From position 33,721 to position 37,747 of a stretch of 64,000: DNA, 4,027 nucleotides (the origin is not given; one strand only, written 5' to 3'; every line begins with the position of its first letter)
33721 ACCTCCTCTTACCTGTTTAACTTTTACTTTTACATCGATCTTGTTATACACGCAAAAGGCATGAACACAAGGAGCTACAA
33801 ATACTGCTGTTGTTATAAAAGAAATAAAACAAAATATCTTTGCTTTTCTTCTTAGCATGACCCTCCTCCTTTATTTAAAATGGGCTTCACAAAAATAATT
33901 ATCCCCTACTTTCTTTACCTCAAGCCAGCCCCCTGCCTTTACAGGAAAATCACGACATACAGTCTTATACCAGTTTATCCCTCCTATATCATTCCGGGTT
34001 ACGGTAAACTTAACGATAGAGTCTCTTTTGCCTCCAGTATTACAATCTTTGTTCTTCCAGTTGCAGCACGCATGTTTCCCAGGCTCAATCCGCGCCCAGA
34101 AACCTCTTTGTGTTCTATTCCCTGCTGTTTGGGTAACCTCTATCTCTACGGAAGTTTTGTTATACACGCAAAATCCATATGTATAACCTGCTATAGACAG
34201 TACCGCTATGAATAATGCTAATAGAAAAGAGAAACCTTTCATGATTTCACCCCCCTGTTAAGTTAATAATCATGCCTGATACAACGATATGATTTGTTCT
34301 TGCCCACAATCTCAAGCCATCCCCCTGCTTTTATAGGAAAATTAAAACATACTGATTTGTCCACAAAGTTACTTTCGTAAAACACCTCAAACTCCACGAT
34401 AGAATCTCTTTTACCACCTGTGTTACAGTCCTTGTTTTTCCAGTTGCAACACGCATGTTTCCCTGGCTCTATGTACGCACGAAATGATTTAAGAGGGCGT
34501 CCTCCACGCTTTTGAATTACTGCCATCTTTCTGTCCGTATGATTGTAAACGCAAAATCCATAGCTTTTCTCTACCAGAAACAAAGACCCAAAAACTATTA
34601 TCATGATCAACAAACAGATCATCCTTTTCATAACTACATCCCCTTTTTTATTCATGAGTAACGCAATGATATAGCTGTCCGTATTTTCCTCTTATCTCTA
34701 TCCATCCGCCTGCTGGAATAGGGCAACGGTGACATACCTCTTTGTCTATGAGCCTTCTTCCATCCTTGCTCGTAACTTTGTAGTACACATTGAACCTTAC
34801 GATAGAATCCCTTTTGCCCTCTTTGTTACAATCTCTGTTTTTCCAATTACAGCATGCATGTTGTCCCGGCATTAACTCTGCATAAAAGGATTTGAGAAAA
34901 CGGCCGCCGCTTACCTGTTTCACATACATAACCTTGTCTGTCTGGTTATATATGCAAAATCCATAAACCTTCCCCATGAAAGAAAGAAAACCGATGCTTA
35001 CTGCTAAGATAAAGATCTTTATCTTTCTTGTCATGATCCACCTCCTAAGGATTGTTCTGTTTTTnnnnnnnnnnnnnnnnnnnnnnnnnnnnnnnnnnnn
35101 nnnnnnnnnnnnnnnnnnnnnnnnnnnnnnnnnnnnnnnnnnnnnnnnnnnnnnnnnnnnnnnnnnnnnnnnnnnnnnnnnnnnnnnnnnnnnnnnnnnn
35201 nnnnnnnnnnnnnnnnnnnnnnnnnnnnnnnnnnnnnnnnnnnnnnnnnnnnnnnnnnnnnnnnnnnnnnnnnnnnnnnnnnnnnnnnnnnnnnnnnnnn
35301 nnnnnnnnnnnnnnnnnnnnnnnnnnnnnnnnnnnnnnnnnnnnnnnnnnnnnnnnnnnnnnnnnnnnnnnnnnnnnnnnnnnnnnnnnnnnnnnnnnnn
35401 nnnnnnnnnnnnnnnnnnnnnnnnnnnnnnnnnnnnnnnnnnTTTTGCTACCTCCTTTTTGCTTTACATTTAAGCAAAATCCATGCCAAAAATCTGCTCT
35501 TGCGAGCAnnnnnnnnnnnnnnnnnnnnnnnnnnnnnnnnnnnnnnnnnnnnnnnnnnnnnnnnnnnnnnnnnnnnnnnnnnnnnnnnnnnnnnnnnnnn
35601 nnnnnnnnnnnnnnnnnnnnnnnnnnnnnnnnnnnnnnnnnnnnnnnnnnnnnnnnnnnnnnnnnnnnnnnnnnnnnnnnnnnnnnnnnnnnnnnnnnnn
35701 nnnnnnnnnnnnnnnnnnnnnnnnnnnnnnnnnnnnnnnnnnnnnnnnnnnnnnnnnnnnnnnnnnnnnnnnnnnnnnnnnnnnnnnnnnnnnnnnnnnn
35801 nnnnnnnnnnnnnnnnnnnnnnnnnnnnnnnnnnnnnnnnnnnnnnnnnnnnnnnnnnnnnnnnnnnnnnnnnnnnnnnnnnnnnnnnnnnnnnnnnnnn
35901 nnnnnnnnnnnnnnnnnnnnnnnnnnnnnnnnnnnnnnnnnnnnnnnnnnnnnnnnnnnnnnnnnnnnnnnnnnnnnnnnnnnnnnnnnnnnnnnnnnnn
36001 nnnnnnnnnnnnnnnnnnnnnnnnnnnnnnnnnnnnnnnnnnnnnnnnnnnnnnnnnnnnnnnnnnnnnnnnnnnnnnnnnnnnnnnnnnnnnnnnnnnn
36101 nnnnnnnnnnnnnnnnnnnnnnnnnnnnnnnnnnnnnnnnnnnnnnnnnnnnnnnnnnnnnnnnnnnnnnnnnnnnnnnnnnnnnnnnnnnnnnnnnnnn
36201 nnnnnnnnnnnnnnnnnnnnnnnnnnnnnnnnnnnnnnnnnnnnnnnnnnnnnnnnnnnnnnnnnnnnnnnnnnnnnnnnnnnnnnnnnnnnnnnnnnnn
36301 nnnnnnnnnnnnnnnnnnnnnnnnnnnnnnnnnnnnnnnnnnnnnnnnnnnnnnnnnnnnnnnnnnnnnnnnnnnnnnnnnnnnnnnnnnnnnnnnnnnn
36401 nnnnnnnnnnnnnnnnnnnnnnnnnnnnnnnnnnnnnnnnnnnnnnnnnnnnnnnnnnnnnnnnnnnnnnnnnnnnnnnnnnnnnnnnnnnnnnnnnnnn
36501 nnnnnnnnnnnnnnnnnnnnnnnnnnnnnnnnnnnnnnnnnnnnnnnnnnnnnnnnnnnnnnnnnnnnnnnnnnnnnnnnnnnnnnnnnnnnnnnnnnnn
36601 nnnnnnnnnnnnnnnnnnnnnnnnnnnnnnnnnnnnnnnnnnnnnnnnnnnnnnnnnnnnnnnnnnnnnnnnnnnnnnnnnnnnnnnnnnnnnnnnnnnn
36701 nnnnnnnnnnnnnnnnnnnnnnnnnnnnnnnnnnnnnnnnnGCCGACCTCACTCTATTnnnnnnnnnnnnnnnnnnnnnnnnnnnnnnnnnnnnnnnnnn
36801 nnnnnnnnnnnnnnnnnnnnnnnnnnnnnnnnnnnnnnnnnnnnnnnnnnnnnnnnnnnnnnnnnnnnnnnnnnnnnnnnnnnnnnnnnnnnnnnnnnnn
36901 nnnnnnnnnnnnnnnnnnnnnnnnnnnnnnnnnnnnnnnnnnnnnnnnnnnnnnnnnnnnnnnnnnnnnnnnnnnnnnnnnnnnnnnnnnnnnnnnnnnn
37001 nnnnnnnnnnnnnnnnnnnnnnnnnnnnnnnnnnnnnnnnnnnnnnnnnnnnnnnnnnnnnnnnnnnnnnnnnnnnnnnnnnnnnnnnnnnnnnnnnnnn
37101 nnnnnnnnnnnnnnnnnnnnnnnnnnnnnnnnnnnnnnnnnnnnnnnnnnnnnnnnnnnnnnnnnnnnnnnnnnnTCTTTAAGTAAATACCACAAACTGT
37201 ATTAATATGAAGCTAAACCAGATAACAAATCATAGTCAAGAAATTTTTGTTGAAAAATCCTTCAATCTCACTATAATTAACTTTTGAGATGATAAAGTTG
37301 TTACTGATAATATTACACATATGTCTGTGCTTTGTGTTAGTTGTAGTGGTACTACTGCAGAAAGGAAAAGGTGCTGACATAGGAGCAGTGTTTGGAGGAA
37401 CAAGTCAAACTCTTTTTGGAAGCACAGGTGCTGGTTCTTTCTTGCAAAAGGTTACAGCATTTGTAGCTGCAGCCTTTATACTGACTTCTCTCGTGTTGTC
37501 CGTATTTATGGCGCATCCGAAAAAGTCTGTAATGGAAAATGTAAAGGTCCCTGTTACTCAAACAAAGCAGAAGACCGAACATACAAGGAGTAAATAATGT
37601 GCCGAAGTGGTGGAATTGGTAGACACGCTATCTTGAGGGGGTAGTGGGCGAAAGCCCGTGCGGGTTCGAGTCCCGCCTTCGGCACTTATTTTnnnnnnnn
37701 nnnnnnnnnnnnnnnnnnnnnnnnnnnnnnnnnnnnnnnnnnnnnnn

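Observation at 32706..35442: Unrecognised ~100-aa secreted protein family with six invariant cysteines and a conserved FCVYN / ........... / KAGGW scaffold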

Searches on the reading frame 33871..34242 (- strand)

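Call 4: search_protein_families(library=pfam, proteins=[window:33871-34242:-], max_evalue=10)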
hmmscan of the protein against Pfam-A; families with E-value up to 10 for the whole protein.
window:33871-34242:- (123 aa): 1 family
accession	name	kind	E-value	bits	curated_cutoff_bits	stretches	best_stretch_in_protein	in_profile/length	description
PF04021.17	Class_IIIsignal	-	0.67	10.4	23.7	1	4-22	9-27/27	Class III signal peptide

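Call 5: search_protein_families(library=ncbifam, proteins=[window:33871-34242:-], max_evalue=10)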
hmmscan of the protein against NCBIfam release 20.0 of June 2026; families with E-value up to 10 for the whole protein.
window:33871-34242:- (123 aa): 0 families

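Call 83: search_protein_families(library=padloc, proteins=[window:33871-34242:-], max_evalue=1)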
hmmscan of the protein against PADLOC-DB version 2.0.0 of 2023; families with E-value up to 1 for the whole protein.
window:33871-34242:- (123 aa): 0 families

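Call 84: search_protein_families(library=phrogs, proteins=[window:33871-34242:-], max_evalue=1)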
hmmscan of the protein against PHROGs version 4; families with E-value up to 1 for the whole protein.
window:33871-34242:- (123 aa): 0 families

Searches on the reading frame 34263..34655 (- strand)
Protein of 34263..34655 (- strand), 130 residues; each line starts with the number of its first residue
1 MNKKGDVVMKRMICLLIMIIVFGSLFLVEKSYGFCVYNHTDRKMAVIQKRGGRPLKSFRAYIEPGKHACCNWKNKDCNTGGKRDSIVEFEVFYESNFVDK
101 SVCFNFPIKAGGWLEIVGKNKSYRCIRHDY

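Call 4: search_protein_families(library=pfam, proteins=[window:34263-34655:-], max_evalue=10)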
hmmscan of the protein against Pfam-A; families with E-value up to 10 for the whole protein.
window:34263-34655:- (130 aa): 0 families

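Call 5: search_protein_families(library=ncbifam, proteins=[window:34263-34655:-], max_evalue=10)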
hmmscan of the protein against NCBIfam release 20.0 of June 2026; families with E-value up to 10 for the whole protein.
window:34263-34655:- (130 aa): 0 families

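Call 83: search_protein_families(library=padloc, proteins=[window:34263-34655:-], max_evalue=1)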
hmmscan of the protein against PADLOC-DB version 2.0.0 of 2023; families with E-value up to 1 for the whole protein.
window:34263-34655:- (130 aa): 0 families

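Call 84: search_protein_families(library=phrogs, proteins=[window:34263-34655:-], max_evalue=1)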
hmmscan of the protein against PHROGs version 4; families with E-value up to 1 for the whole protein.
window:34263-34655:- (130 aa): 1 family
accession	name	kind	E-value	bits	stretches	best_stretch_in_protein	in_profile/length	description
phrog_12621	-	unknown function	0.01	16.9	1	9-51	1-38/70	-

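Call 85: search_dna_similar(query=window:34263-34631:-, collection=plasmids, mode=protein, max_evalue=0.001, max_rows=15)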
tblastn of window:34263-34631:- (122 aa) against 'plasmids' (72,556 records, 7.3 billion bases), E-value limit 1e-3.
No match.

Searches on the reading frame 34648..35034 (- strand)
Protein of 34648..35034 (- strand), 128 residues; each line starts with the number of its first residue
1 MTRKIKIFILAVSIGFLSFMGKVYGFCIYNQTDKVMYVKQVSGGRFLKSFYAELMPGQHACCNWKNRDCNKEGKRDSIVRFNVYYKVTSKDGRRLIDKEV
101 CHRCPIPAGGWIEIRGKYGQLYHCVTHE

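Call 4: search_protein_families(library=pfam, proteins=[window:34648-35034:-], max_evalue=10)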
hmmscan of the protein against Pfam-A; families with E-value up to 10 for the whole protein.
window:34648-35034:- (128 aa): 0 families

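Call 5: search_protein_families(library=ncbifam, proteins=[window:34648-35034:-], max_evalue=10)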
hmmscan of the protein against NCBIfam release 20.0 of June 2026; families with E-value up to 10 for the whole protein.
window:34648-35034:- (128 aa): 0 families

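Call 83: search_protein_families(library=padloc, proteins=[window:34648-35034:-], max_evalue=1)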
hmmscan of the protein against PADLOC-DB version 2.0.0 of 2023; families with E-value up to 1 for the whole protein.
window:34648-35034:- (128 aa): 0 families

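Call 84: search_protein_families(library=phrogs, proteins=[window:34648-35034:-], max_evalue=1)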
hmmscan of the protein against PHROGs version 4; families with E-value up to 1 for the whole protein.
window:34648-35034:- (128 aa): 2 families
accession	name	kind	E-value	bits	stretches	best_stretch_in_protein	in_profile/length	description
phrog_38230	-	unknown function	0.2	12.4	1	17-62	2-49/148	-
phrog_16479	-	unknown function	0.24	12.5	1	83-121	26-64/83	-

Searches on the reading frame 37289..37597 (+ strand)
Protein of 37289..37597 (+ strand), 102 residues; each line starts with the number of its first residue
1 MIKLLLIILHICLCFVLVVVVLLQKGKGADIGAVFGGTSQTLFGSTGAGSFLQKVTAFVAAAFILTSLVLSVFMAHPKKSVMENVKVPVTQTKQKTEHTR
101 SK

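Call 8: search_protein_families(library=pfam, proteins=[window:37289-37597:+], max_evalue=0.001)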
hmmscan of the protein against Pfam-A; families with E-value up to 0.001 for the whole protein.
window:37289-37597:+ (102 aa): 1 family
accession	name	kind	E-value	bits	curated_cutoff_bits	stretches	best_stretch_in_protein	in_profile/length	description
PF03840.19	SecG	-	5e-21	75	29.2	1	5-72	1-69/70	Preprotein translocase SecG subunit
